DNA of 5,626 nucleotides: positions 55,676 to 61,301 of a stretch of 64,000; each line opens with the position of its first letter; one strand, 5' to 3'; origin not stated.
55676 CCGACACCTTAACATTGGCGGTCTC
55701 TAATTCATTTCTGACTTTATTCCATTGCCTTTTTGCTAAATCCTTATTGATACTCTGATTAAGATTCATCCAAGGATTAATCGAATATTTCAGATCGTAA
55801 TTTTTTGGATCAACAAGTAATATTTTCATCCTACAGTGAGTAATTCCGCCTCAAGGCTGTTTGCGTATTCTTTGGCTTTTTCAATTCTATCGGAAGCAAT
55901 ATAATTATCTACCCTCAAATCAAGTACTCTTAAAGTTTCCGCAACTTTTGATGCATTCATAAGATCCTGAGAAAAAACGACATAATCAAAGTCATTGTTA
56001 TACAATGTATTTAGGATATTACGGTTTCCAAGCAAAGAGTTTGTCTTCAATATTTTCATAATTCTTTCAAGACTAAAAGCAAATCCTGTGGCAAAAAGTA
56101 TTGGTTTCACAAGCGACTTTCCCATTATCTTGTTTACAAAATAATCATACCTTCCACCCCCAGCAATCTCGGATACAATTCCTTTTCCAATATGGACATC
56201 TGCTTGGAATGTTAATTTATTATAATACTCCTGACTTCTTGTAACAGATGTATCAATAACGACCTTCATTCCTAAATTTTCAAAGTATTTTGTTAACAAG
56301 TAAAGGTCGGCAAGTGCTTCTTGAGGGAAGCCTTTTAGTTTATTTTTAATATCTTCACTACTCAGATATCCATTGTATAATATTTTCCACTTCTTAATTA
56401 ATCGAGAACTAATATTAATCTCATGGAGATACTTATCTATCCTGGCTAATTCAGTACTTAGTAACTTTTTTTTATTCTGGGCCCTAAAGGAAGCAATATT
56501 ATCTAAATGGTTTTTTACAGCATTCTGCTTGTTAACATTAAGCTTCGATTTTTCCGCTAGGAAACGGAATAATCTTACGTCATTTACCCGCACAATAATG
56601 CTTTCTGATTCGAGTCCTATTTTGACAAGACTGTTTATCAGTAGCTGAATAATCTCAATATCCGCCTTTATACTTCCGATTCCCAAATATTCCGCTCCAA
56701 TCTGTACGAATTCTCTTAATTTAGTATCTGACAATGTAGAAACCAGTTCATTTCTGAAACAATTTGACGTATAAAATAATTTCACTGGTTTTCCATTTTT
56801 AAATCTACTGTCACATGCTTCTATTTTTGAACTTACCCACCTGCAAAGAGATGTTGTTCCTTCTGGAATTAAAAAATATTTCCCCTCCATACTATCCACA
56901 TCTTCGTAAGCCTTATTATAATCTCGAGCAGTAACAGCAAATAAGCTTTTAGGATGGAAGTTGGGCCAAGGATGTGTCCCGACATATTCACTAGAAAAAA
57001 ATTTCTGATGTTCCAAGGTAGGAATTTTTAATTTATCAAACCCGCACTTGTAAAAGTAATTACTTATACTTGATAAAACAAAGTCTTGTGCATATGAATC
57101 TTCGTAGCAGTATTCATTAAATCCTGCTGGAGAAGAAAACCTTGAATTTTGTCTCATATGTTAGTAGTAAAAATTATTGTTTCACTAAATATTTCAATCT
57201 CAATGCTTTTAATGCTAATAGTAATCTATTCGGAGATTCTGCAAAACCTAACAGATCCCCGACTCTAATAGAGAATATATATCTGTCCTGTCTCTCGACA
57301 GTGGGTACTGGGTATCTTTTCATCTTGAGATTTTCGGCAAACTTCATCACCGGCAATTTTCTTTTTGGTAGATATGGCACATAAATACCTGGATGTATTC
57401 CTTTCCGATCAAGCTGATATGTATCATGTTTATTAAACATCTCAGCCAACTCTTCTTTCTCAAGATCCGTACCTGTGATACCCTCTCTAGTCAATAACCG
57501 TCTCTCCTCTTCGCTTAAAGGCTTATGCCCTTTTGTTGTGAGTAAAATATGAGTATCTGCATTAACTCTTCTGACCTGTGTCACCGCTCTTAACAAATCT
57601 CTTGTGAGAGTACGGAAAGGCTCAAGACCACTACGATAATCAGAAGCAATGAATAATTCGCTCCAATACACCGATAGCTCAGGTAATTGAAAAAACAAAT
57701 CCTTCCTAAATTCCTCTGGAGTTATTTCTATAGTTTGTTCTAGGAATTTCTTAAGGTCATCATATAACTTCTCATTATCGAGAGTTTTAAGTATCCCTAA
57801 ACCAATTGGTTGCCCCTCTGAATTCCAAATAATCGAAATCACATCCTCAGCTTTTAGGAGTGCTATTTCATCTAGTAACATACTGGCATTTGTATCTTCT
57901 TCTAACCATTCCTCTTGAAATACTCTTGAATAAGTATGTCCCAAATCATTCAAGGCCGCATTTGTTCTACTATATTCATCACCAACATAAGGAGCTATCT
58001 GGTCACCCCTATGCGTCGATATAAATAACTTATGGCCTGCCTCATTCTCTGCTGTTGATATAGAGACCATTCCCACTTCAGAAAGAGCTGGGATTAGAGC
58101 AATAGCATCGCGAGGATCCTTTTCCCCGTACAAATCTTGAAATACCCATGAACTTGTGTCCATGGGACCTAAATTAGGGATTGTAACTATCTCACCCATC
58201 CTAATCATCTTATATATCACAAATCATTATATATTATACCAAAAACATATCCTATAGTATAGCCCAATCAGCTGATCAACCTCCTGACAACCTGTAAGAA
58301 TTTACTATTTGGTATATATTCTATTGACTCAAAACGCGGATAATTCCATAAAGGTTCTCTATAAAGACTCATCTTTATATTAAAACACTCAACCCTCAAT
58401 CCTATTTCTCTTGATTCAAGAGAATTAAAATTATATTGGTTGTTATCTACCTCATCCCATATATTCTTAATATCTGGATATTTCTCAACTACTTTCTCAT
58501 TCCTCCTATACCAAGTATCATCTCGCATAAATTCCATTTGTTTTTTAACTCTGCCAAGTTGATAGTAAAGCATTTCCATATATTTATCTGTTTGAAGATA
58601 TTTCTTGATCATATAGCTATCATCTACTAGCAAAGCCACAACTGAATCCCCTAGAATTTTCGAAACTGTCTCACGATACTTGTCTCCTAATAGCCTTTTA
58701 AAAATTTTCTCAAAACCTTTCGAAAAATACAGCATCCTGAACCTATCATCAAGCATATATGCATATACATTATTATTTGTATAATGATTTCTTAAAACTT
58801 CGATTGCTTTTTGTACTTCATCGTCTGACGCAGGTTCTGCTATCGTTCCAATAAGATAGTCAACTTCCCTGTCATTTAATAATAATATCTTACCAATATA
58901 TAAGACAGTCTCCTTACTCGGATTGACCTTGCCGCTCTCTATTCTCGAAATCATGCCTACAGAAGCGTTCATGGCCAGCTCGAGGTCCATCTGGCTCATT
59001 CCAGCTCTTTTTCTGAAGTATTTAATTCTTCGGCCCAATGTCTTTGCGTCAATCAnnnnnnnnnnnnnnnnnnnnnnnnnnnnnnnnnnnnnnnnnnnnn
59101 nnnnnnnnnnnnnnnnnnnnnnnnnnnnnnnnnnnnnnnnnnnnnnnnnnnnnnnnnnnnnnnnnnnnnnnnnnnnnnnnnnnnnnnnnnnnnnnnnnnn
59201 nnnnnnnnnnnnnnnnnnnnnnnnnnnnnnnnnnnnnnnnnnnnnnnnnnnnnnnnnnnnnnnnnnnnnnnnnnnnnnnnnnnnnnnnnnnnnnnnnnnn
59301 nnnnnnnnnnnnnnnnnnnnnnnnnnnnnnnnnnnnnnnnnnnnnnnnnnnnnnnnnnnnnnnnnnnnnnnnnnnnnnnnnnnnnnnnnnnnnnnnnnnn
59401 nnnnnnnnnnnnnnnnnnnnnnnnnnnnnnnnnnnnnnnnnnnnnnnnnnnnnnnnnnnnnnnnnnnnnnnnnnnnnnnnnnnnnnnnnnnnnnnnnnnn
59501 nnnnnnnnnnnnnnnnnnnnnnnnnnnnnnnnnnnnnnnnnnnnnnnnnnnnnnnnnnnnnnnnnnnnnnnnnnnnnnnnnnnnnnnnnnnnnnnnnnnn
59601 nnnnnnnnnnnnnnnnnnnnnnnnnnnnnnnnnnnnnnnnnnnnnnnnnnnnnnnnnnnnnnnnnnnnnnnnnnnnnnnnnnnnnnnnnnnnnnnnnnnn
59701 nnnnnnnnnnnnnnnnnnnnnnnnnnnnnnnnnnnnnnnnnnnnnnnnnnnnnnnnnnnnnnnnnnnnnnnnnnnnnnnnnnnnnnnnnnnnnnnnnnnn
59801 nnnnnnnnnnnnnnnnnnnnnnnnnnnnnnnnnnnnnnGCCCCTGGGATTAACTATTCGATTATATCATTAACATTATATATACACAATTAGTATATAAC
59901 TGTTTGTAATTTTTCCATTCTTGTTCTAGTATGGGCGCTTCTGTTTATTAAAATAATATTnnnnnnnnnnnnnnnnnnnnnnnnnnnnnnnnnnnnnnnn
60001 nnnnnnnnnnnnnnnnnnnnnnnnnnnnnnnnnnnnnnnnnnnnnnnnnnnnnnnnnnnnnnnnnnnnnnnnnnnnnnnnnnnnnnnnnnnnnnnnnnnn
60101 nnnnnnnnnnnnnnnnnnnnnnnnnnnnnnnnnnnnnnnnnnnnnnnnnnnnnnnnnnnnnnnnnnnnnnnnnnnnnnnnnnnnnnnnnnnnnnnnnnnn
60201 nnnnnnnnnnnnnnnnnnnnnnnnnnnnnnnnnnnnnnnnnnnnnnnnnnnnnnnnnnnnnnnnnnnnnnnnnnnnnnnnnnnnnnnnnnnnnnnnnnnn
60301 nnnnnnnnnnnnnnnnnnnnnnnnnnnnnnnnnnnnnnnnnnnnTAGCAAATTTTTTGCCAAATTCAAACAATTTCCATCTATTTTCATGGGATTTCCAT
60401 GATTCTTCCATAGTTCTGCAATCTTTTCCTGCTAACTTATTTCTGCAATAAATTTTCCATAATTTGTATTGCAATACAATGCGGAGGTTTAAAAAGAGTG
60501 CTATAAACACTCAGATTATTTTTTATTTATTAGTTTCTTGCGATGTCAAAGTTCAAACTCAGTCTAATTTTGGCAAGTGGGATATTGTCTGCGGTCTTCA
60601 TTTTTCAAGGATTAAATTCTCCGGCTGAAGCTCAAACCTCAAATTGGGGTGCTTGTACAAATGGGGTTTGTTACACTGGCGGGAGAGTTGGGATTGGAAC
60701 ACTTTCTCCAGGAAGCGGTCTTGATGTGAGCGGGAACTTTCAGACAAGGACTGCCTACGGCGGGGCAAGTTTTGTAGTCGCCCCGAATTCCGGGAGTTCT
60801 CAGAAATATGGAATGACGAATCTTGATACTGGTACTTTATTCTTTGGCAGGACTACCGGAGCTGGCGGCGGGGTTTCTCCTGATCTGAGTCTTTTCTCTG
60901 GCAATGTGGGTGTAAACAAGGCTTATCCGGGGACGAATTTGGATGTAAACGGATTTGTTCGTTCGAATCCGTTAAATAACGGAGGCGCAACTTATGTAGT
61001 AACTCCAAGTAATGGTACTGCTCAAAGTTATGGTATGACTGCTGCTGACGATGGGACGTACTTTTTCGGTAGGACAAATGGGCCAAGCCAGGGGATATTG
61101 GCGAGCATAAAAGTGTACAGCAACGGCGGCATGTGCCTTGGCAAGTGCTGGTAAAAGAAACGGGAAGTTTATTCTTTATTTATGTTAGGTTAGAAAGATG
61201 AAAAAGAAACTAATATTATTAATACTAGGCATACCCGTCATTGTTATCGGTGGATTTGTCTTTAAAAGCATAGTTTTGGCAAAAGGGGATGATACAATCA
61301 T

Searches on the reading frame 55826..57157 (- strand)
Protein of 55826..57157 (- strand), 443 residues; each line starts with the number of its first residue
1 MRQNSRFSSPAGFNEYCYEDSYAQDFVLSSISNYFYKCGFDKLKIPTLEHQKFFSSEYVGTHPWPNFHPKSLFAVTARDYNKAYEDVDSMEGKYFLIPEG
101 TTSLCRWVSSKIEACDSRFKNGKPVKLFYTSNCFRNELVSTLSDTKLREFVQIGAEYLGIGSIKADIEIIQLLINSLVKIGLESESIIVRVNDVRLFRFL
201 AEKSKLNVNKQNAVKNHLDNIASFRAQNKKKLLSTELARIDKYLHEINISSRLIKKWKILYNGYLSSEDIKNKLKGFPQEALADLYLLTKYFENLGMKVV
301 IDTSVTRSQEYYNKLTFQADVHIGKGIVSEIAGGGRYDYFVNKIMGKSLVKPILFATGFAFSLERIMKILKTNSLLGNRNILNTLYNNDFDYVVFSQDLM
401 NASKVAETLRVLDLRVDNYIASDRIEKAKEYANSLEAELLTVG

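Call 15: search_protein_families(library=pfam, proteins=[window:55826-57157:-], max_evalue=0.1)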
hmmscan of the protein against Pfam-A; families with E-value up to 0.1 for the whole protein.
window:55826-57157:- (443 aa): 2 families
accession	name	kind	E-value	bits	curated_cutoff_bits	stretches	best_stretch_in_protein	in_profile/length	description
PF13393.11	tRNA-synt_His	-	1.3e-27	97.3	25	1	117-366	81-308/308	Histidyl-tRNA synthetase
PF00587.30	tRNA-synt_2b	-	1.1e-06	29.3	29.3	1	91-369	8-174/179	tRNA synthetase class II core domain (G, H, P, S and T)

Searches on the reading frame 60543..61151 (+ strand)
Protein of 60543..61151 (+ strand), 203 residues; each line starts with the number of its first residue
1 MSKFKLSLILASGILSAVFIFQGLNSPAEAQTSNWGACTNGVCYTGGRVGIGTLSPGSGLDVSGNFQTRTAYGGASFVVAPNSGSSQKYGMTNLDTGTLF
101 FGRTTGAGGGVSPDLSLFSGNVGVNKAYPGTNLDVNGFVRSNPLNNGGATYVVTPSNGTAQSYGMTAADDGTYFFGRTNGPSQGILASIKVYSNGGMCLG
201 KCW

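Call 15: search_protein_families(library=pfam, proteins=[window:60543-61151:+], max_evalue=0.1)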
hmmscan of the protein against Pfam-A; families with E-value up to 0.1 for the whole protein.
window:60543-61151:+ (203 aa): 0 families

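Call 75: search_protein_families(library=ncbifam, proteins=[window:60543-61151:+], max_evalue=0.01)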
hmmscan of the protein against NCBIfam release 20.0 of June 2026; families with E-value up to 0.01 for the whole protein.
window:60543-61151:+ (203 aa): 0 families
